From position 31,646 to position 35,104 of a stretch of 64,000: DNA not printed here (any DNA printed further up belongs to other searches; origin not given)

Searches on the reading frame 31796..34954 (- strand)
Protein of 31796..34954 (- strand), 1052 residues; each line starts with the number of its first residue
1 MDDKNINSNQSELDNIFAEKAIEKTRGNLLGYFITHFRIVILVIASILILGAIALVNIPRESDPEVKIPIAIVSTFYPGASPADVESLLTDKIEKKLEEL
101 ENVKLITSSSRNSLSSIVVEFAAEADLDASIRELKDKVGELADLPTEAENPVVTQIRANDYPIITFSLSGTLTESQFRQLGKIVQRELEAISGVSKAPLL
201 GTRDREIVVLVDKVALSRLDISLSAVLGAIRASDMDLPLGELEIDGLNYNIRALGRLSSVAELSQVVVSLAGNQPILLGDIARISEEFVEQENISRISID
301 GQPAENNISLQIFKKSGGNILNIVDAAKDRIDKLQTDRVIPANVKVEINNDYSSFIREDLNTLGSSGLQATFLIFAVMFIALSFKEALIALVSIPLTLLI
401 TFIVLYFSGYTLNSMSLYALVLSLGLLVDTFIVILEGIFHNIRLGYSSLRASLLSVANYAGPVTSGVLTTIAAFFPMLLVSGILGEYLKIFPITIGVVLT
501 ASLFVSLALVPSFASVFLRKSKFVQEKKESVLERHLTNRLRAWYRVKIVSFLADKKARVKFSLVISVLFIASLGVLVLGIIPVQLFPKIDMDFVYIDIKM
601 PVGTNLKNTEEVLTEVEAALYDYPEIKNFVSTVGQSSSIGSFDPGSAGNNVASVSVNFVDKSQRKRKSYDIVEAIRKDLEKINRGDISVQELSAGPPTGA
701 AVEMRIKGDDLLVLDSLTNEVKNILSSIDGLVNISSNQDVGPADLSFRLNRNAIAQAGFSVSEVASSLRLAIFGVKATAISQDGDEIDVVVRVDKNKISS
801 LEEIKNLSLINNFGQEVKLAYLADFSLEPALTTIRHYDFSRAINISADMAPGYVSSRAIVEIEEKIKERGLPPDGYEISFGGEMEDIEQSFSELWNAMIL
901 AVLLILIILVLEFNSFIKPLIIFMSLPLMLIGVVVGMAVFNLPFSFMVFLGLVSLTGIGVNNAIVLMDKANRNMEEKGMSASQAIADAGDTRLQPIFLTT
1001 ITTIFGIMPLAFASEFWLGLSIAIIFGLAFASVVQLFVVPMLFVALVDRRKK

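Call 10: search_protein_families(library=pfam, proteins=[window:31796-34954:-], max_evalue=0.00001)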
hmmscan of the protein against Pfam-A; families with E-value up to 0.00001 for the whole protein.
window:31796-34954:- (1052 aa): 3 families
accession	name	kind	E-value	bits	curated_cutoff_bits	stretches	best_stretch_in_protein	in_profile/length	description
PF00873.25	ACR_tran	-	3.8e-185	617.9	28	1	31-1045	3-1019/1021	AcrB/AcrD/AcrF family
PF03176.21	MMPL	-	1.9e-07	30.8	20.5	0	858-1046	106-302/333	MMPL family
PF02355.23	SecD_SecF_C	-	7.1e-07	29.3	20.5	1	891-1045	30-185/189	Protein export membrane protein SecD/SecF, C-terminal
